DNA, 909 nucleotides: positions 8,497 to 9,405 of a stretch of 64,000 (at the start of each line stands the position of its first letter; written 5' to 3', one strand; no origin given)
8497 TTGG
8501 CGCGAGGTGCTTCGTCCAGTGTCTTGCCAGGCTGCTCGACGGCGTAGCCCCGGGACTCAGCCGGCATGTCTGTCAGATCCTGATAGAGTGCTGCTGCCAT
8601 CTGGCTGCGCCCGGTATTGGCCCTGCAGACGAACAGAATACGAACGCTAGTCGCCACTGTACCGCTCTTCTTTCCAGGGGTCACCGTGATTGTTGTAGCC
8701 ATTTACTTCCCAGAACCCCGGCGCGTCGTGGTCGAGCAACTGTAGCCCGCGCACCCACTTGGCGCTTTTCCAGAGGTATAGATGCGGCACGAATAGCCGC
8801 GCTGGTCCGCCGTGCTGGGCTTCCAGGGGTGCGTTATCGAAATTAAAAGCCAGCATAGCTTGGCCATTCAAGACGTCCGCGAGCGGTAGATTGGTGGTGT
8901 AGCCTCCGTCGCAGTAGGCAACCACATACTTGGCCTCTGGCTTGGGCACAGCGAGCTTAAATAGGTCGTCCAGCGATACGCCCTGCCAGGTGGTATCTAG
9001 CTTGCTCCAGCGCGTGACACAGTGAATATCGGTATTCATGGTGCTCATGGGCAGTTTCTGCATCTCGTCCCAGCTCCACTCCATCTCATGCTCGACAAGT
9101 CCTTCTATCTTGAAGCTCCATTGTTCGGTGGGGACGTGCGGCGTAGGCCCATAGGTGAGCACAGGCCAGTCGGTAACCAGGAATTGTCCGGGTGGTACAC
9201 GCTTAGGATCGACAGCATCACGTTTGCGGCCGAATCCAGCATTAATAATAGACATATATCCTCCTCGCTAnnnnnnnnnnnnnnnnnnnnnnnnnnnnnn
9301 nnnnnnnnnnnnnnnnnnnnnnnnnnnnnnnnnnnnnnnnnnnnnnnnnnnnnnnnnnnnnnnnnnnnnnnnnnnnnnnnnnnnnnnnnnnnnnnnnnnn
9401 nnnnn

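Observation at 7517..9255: Overlapping three-gene redox operon: SO-family molybdoenzyme, ArsC/LMW-PTP-like protein and FNR-like flavoprotein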

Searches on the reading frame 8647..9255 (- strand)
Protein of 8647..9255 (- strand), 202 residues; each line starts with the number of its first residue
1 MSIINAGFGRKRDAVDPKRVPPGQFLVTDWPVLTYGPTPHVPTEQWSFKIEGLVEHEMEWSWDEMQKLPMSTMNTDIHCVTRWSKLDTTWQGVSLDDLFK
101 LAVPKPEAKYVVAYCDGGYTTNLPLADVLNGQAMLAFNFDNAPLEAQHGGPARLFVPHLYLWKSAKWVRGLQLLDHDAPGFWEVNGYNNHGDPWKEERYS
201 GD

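Call 3: search_protein_families(library=pfam, proteins=[window:8647-9255:-], max_evalue=0.01)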
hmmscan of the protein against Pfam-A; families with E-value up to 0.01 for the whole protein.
window:8647-9255:- (202 aa): 1 family
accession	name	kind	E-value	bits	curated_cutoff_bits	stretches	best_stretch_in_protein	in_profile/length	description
PF00174.25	Oxidored_molyb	-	4.2e-41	140.8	24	1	36-182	2-169/169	Oxidoreductase molybdopterin binding domain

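Call 4: search_protein_families(library=ncbifam, proteins=[window:8647-9255:-], max_evalue=0.01)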
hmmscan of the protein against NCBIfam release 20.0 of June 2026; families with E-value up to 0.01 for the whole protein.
window:8647-9255:- (202 aa): 4 families
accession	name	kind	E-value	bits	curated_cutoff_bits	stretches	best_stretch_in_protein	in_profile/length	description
NF003767.0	PRK05363.1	equivalog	1.5e-18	67.2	207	1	41-188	96-260/320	protein-methionine-sulfoxide reductase catalytic subunit MsrP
TIGR04555.1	sulfite_DH_soxC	equivalog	3.3e-12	46.1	420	1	38-176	101-257/408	sulfite dehydrogenase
NF052245.1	SorA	equivalog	4.3e-08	32.3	600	1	89-188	153-260/396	SorA family sulfite dehydrogenase catalytic subunit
NF052247.1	SorT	equivalog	1.4e-06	27.3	570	1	131-187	200-256/387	SorT family sulfite dehydrogenase catalytic subunit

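Call 8: find_homologous_proteins(query=window:8647-9255:-, max_evalue=0.00001)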
Query window:8647-9255:- (202 aa): 8000 proteins with E <= 0.00001 among 8000 candidates; the best 120 are listed.
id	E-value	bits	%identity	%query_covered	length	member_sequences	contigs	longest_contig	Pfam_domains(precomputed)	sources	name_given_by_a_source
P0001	1.1e-134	465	95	100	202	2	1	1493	PF00174.26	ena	-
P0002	1.0e-122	426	88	100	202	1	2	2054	PF00174.26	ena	-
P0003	7.2e-121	420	-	-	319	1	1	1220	PF00174.26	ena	-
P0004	3.8e-102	359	74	100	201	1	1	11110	PF00174.26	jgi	jgi:DMSO/TMAO reductase YedYZ molybdopterin-dependent catalytic subunit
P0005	1.3e-101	357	74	99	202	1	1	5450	PF00174.26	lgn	-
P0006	1.7e-94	334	67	100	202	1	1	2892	PF00174.26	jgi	jgi:DMSO/TMAO reductase YedYZ molybdopterin-dependent catalytic subunit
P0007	1.1e-91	324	68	99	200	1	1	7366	PF00174.26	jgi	jgi:DMSO/TMAO reductase YedYZ molybdopterin-dependent catalytic subunit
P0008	2.2e-90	320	66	100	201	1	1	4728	PF00174.26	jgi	jgi:DMSO/TMAO reductase YedYZ molybdopterin-dependent catalytic subunit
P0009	1.9e-88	314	64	100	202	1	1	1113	PF00174.26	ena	-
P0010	3.7e-88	313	64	100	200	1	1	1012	PF00174.26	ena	-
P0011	4.8e-88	312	69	97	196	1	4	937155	PF00174.26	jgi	-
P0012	1.5e-86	308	66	96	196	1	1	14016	PF00174.26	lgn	-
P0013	2.1e-86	307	67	96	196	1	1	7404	PF00174.26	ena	-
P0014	3.1e-86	307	64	100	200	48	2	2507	PF00174.26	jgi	jgi:DMSO/TMAO reductase YedYZ molybdopterin-dependent catalytic subunit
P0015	4.1e-86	306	67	96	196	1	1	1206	PF00174.26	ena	-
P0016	4.2e-86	306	64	100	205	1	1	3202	PF00174.26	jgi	jgi:DMSO/TMAO reductase YedYZ molybdopterin-dependent catalytic subunit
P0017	6.7e-86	305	62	100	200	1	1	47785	PF00174.26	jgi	jgi:DMSO/TMAO reductase YedYZ molybdopterin-dependent catalytic subunit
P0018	9.9e-86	305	62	99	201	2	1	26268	PF00174.26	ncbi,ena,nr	ncbi:MAG: sulfite oxidase-like oxidoreductase [Candidatus Eremiobacteraeota bacterium]|nr:sulfite ox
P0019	1.1e-85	305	65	99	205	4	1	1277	PF00174.26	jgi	jgi:DMSO/TMAO reductase YedYZ molybdopterin-dependent catalytic subunit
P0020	1.2e-85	305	63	99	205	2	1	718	PF00174.26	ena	-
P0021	1.4e-85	304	66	96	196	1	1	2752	PF00174.26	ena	-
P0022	1.7e-85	304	67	96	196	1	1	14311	PF00174.26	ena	-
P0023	1.9e-85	304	66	97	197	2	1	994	PF00174.26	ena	-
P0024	2.3e-85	304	62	100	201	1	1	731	PF00174.26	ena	-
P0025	2.4e-85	304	64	99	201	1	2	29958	PF00174.26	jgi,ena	jgi:DMSO/TMAO reductase YedYZ molybdopterin-dependent catalytic subunit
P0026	2.4e-85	304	62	99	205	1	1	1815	PF00174.26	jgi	jgi:DMSO/TMAO reductase YedYZ molybdopterin-dependent catalytic subunit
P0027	2.9e-85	303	62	99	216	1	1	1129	PF00174.26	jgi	jgi:DMSO/TMAO reductase YedYZ molybdopterin-dependent catalytic subunit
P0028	3.9e-85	303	62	98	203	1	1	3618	PF00174.26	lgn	-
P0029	4.1e-85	303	63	98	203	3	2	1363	PF00174.26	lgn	-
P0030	4.6e-85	303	66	96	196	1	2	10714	PF00174.26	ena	-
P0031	4.8e-85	303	62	97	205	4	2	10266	PF00174.26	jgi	jgi:DMSO/TMAO reductase YedYZ molybdopterin-dependent catalytic subunit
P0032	5.4e-85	303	64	99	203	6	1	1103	PF00174.26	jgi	jgi:DMSO/TMAO reductase YedYZ molybdopterin-dependent catalytic subunit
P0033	5.5e-85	302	64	100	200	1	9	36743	PF00174.26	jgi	jgi:DMSO/TMAO reductase YedYZ molybdopterin-dependent catalytic subunit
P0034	5.6e-85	302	63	99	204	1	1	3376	PF00174.26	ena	-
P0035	5.6e-85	302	62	98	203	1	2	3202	PF00174.26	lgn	-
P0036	5.9e-85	302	62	100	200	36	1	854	PF00174.26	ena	-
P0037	5.9e-85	302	62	99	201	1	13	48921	PF00174.26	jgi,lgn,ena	jgi:DMSO/TMAO reductase YedYZ molybdopterin-dependent catalytic subunit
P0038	6.1e-85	302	64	100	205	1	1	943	PF00174.26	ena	-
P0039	6.1e-85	302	66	96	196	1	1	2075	PF00174.26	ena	-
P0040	7.1e-85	302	62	99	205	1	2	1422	PF00174.26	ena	-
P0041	7.3e-85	302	64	100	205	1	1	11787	PF00174.26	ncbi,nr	ncbi:MAG TPA: sulfite oxidase-like oxidoreductase [Chloroflexia bacterium]|nr:sulfite oxidase-like o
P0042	7.5e-85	302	63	93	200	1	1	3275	PF00174.26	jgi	jgi:DMSO/TMAO reductase YedYZ molybdopterin-dependent catalytic subunit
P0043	8.6e-85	302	66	96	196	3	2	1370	PF00174.26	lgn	-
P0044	1.1e-84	302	62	99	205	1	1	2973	PF00174.26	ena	-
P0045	1.1e-84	301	62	99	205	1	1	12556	PF00174.26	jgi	jgi:DMSO/TMAO reductase YedYZ molybdopterin-dependent catalytic subunit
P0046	1.2e-84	301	64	99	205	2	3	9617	PF00174.26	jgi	jgi:DMSO/TMAO reductase YedYZ molybdopterin-dependent catalytic subunit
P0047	1.4e-84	301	62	99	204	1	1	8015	PF00174.26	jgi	jgi:DMSO/TMAO reductase YedYZ molybdopterin-dependent catalytic subunit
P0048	1.5e-84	301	62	99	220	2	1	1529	PF00174.26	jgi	-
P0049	1.5e-84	301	61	100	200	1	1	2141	PF00174.26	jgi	jgi:DMSO/TMAO reductase YedYZ molybdopterin-dependent catalytic subunit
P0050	1.6e-84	301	62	99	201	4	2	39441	PF00174.26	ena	-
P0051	1.6e-84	301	61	99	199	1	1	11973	PF00174.26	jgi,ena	-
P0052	1.6e-84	301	62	99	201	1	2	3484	PF00174.26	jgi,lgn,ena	-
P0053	1.8e-84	301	61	100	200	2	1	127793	PF00174.26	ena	-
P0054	1.9e-84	301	62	99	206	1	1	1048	PF00174.26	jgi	jgi:DMSO/TMAO reductase YedYZ molybdopterin-dependent catalytic subunit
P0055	1.9e-84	301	64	100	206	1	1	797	PF00174.26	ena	-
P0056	2.0e-84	301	61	99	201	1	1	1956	PF00174.26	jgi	jgi:DMSO/TMAO reductase YedYZ molybdopterin-dependent catalytic subunit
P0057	2.0e-84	301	66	91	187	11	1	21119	PF00174.26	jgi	-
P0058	2.0e-84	301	61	99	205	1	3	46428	PF00174.26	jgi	jgi:DMSO/TMAO reductase YedYZ molybdopterin-dependent catalytic subunit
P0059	2.0e-84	301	63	99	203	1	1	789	PF00174.26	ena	-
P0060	2.0e-84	301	62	100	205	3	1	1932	PF00174.26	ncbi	-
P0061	2.2e-84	301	65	97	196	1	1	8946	PF00174.26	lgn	-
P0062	2.6e-84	300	62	99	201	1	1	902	PF00174.26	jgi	jgi:DMSO/TMAO reductase YedYZ molybdopterin-dependent catalytic subunit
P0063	2.7e-84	300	66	96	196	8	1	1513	PF00174.26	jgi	jgi:DMSO/TMAO reductase YedYZ molybdopterin-dependent catalytic subunit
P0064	2.7e-84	300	62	100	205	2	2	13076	PF00174.26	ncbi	-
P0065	2.7e-84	300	63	100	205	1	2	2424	PF00174.26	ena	-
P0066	2.7e-84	300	60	100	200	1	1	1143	PF00174.26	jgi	jgi:DMSO/TMAO reductase YedYZ molybdopterin-dependent catalytic subunit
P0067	2.8e-84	300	62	100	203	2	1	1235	PF00174.26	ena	-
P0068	2.9e-84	300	62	97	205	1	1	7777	PF00174.26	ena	-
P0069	3.1e-84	300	62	100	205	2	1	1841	PF00174.26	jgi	jgi:DMSO/TMAO reductase YedYZ molybdopterin-dependent catalytic subunit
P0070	3.1e-84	300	64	100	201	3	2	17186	PF00174.26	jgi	jgi:DMSO/TMAO reductase YedYZ molybdopterin-dependent catalytic subunit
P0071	3.2e-84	300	62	100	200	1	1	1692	PF00174.26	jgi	jgi:DMSO/TMAO reductase YedYZ molybdopterin-dependent catalytic subunit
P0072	3.2e-84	300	63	100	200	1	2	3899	PF00174.26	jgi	jgi:DMSO/TMAO reductase YedYZ molybdopterin-dependent catalytic subunit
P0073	3.4e-84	300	63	99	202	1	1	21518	PF00174.26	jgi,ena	-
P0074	3.7e-84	300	62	100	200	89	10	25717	PF00174.26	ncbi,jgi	jgi:DMSO/TMAO reductase YedYZ molybdopterin-dependent catalytic subunit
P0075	4.2e-84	300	63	99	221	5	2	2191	PF00174.26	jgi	jgi:DMSO/TMAO reductase YedYZ molybdopterin-dependent catalytic subunit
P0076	4.2e-84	300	64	100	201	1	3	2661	PF00174.26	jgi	jgi:DMSO/TMAO reductase YedYZ molybdopterin-dependent catalytic subunit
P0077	4.3e-84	300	61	100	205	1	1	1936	PF00174.26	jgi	jgi:DMSO/TMAO reductase YedYZ molybdopterin-dependent catalytic subunit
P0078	4.5e-84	300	60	99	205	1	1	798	PF00174.26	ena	-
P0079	4.6e-84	299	61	99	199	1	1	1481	PF00174.26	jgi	jgi:DMSO/TMAO reductase YedYZ molybdopterin-dependent catalytic subunit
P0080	4.6e-84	299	64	100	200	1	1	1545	PF00174.26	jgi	jgi:DMSO/TMAO reductase YedYZ molybdopterin-dependent catalytic subunit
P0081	4.7e-84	299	60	100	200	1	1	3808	PF00174.26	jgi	jgi:DMSO/TMAO reductase YedYZ molybdopterin-dependent catalytic subunit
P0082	4.8e-84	299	59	100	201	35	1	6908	PF00174.26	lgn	-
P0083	5.8e-84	299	61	100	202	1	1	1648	PF00174.26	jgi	-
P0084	5.8e-84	299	60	100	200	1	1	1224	PF00174.26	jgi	jgi:DMSO/TMAO reductase YedYZ molybdopterin-dependent catalytic subunit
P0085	5.9e-84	299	60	100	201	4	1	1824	PF00174.26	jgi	-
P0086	5.9e-84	299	60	99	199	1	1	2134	PF00174.26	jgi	jgi:DMSO/TMAO reductase YedYZ molybdopterin-dependent catalytic subunit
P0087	6.1e-84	299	60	100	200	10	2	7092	PF00174.26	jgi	jgi:DMSO/TMAO reductase YedYZ molybdopterin-dependent catalytic subunit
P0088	6.1e-84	299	63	99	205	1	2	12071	PF00174.26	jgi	jgi:DMSO/TMAO reductase YedYZ molybdopterin-dependent catalytic subunit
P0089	6.6e-84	299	61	99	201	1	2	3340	PF00174.26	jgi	jgi:DMSO/TMAO reductase YedYZ molybdopterin-dependent catalytic subunit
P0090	7.0e-84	299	62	100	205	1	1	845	PF00174.26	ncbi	-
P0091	7.2e-84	299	60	100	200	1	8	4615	PF00174.26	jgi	jgi:DMSO/TMAO reductase YedYZ molybdopterin-dependent catalytic subunit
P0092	7.5e-84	299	60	99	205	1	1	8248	PF00174.26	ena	-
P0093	7.6e-84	299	61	99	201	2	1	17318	PF00174.26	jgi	jgi:DMSO/TMAO reductase YedYZ molybdopterin-dependent catalytic subunit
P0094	7.8e-84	299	62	100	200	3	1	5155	PF00174.26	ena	-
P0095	8.2e-84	299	65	96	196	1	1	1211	PF00174.26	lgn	-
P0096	8.2e-84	299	61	100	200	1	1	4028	PF00174.26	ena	-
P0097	8.3e-84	299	62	99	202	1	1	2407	PF00174.26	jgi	jgi:DMSO/TMAO reductase YedYZ molybdopterin-dependent catalytic subunit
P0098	8.5e-84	299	59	100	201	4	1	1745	PF00174.26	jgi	jgi:DMSO/TMAO reductase YedYZ molybdopterin-dependent catalytic subunit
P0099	8.5e-84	299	61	100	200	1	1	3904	PF00174.26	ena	-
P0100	9.0e-84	299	62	99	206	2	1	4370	PF00174.26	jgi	jgi:DMSO/TMAO reductase YedYZ molybdopterin-dependent catalytic subunit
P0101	9.1e-84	299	60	100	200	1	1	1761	PF00174.26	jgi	jgi:DMSO/TMAO reductase YedYZ molybdopterin-dependent catalytic subunit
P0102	9.4e-84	298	62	100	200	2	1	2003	PF00174.26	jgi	jgi:DMSO/TMAO reductase YedYZ molybdopterin-dependent catalytic subunit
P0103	9.9e-84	298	64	100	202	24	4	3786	PF00174.26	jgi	jgi:DMSO/TMAO reductase YedYZ molybdopterin-dependent catalytic subunit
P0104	1.0e-83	298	62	100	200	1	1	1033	PF00174.26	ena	-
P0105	1.0e-83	298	61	100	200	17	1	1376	PF00174.26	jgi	jgi:DMSO/TMAO reductase YedYZ molybdopterin-dependent catalytic subunit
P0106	1.0e-83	298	62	100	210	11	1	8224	PF00174.26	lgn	-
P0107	1.1e-83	298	62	100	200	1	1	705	PF00174.26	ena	-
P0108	1.1e-83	298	60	100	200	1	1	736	PF00174.26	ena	-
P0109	1.1e-83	298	61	99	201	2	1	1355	PF00174.26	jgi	jgi:DMSO/TMAO reductase YedYZ molybdopterin-dependent catalytic subunit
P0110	1.1e-83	298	61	97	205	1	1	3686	PF00174.26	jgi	jgi:DMSO/TMAO reductase YedYZ molybdopterin-dependent catalytic subunit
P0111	1.1e-83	298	61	100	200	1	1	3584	PF00174.26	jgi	jgi:DMSO/TMAO reductase YedYZ molybdopterin-dependent catalytic subunit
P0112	1.2e-83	298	61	99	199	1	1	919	PF00174.26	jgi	jgi:DMSO/TMAO reductase YedYZ molybdopterin-dependent catalytic subunit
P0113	1.2e-83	298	65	97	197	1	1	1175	PF00174.26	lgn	-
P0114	1.3e-83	298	62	99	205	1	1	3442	PF00174.26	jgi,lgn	-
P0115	1.4e-83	298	62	97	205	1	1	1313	PF00174.26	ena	-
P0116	1.5e-83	298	65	93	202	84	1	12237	PF00174.26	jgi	jgi:DMSO/TMAO reductase YedYZ molybdopterin-dependent catalytic subunit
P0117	1.5e-83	298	61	100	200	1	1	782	PF00174.26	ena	-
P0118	1.6e-83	298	60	100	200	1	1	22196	PF00174.26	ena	-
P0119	1.7e-83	298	61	98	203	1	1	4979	PF00174.26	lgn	-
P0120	1.7e-83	298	62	99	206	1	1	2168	PF00174.26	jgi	jgi:DMSO/TMAO reductase YedYZ molybdopterin-dependent catalytic subunit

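Call 9: find_encoding_contigs(protein=window:8647-9255:-, flank=10000, max_places=6)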
Protein window:8647-9255:- (202 aa): no gene with exactly this product is on record in the collection.

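Call 10: find_encoding_contigs(protein=P0004, flank=6000, max_places=2)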
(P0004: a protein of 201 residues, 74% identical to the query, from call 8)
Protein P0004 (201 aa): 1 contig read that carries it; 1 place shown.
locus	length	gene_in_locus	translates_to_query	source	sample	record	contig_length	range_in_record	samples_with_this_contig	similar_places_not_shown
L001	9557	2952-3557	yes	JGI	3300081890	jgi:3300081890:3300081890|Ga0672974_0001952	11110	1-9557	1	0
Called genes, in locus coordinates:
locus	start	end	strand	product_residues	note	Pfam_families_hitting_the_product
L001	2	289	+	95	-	?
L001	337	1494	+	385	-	PF01266:DAO (faint), PF05834:Lycopene_cycl (faint), PF07992:Pyr_redox_2, PF13454:NAD_binding_9 (faint), PF00070:Pyr_redox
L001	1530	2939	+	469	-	PF01336:tRNA_anti-codon, PF00152:tRNA-synt_2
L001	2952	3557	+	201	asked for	PF00174:Oxidored_molyb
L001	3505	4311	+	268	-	PF00970:FAD_binding_6, PF00175:NAD_binding_1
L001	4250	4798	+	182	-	-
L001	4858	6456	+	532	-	-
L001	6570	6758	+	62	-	PF00584:SecE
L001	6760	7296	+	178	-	PF02357:NusG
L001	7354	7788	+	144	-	PF03946:Ribosomal_L11_N, PF00298:Ribosomal_L11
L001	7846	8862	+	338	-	PF00687:Ribosomal_L1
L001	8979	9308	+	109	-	PF00338:Ribosomal_S10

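Call 11: find_encoding_contigs(protein=P0011, flank=6000, max_places=2)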
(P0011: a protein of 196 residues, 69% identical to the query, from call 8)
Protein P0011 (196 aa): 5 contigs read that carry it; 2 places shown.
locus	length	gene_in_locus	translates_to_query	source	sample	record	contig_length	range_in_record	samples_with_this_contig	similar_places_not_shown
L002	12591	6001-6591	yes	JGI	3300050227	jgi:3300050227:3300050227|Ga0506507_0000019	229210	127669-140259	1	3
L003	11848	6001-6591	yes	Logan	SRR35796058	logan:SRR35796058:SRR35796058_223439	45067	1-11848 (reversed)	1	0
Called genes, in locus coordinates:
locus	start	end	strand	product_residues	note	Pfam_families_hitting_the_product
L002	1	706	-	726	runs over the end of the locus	PF16927:HisKA_7TM, PF00512:HisKA, PF02518:HATPase_c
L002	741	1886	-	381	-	PF00899:ThiF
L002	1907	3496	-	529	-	-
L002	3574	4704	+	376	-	PF00155:Aminotran_1_2, PF01041:DegT_DnrJ_EryC1, PF01053:Cys_Met_Meta_PP (weak)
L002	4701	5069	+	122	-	PF00072:Response_reg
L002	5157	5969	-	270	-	PF00763:THF_DHG_CYH, PF02882:THF_DHG_CYH_C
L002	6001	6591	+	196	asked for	PF00174:Oxidored_molyb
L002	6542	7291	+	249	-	PF00970:FAD_binding_6, PF00175:NAD_binding_1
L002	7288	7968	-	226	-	PF04203:Sortase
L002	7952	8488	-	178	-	-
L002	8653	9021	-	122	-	PF00903:Glyoxalase, PF12681:Glyoxalase_2 (weak), PF18029:Glyoxalase_6 (weak)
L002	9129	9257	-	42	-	-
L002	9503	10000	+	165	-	-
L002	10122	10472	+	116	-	PF08818:DUF1801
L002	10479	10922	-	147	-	PF13473:Cupredoxin_1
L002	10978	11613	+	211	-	PF09900:DUF2127 (weak)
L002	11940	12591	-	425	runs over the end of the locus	-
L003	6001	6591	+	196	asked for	PF00174:Oxidored_molyb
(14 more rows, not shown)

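Call 12: find_encoding_contigs(protein=P0018, flank=6000, max_places=2)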
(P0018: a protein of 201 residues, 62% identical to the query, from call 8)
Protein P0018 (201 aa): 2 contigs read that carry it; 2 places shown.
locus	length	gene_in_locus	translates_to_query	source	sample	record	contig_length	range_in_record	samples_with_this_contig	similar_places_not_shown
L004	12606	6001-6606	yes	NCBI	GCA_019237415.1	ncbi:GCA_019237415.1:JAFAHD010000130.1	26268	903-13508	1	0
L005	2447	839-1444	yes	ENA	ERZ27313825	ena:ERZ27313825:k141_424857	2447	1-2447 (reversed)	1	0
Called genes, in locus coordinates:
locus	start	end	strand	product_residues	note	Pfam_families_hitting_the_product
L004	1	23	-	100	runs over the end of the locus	-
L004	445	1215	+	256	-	PF00106:adh_short, PF08659:KR, PF13561:adh_short_C2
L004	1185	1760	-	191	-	-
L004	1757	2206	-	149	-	PF03352:Adenine_glyco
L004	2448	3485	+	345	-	-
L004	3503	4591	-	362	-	PF02163:Peptidase_M50, PF00571:CBS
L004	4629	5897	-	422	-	PF00108:Thiolase_N, PF02803:Thiolase_C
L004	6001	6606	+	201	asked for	PF00174:Oxidored_molyb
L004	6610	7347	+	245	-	PF00970:FAD_binding_6, PF00175:NAD_binding_1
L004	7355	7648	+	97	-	PF20120:DUF6510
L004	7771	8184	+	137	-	PF07238:PilZ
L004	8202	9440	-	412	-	PF00149:Metallophos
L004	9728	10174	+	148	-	PF01590:GAF, PF13185:GAF_2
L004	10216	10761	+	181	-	PF11350:DUF3152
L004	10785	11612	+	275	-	PF13385:Laminin_G_3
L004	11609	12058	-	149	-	-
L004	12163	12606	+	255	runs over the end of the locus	PF01925:TauE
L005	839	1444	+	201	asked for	PF00174:Oxidored_molyb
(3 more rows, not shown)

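Call 14: find_related_loci(query=window:8647-9255:-, collection=genome_contigs, flank=6000)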
Query window:8647-9255:- (202 aa) in genome_contigs; peptide patterns used: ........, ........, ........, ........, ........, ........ (x = any residue, [..] = any of these).
49 stretches matched a pattern; 22 encode a relative of the query (tblastn E <= 1e-3); 22 distinct loci.
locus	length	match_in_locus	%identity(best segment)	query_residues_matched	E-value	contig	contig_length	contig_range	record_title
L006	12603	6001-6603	58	1-202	1e-80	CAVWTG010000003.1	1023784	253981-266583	MAG: uncultured Actinomycetes bacterium isolate MFD05442.bin.2.269 genome assembly, contig: contig_18624, whole genome s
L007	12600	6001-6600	57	3-202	2e-78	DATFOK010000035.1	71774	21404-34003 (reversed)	MAG TPA_asm: Solirubrobacterales bacterium isolate SMAG_U9275 k141_2656120, whole genome shotgun sequence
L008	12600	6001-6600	58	3-202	2e-78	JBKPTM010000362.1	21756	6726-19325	MAG: Actinomycetota bacterium isolate GM_HAYS_MAG_00056 GM_HAYS_000001528834, whole genome shotgun sequence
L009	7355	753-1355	55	1-202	1e-77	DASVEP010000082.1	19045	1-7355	MAG TPA_asm: Candidatus Dormiibacterota bacterium isolate SMAG_U2064 k141_1089863, whole genome shotgun sequence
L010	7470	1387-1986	56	3-202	1e-76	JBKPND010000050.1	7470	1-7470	MAG: Actinomycetota bacterium isolate GS_HAYS_MAG_00049 GS_HAYS_000002285155, whole genome shotgun sequence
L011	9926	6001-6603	57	1-202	1e-76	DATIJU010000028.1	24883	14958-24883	MAG TPA_asm: Bacillota bacterium isolate SMAG_U15699 k141_529390, whole genome shotgun sequence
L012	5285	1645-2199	61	19-202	1e-75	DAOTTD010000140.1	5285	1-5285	MAG TPA_asm: Ktedonobacteraceae bacterium isolate B30_77 k127_3882544, whole genome shotgun sequence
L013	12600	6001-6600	55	3-202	1e-74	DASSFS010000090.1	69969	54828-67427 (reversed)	MAG TPA_asm: Solirubrobacterales bacterium isolate SMAG_U1012 k141_1134309, whole genome shotgun sequence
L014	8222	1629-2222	54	1-202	3e-74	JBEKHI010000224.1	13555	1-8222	MAG: Streptosporangiaceae bacterium isolate SPRUCE 273 SPRUCE_273_224, whole genome shotgun sequence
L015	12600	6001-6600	55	3-202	2e-73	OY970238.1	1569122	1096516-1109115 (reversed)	MAG: uncultured Solirubrobacterales bacterium isolate MFD06742.bin.2.90 genome assembly, chromosome: 1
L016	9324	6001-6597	57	1-202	2e-72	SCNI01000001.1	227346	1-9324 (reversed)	Microbacteriaceae bacterium 3FA27C10 NODE_1_length_227346_cov_22.840516, whole genome shotgun sequence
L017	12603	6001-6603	55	1-202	6e-72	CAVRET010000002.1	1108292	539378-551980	MAG: uncultured bacterium isolate MFD04463.bin.1.58 genome assembly, contig: contig_10051, whole genome shotgun sequence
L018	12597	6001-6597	55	1-202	1e-70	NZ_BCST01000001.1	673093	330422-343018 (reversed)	Herbiconiux solani NBRC 106740, whole genome shotgun sequence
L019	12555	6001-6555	54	17-201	4e-67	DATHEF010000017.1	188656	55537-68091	MAG TPA_asm: Thermoanaerobaculia bacterium isolate SMAG_U12414 k141_286091, whole genome shotgun sequence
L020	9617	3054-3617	50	12-199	4e-65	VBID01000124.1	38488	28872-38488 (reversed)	MAG: Chloroflexi bacterium isolate CF_121 14_0927_12_40cm_scaffold_283, whole genome shotgun sequence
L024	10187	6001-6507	46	1-202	4e-61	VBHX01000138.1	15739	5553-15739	MAG: Chloroflexi bacterium isolate CF_115 14_0927_12_40cm_scaffold_4298, whole genome shotgun sequence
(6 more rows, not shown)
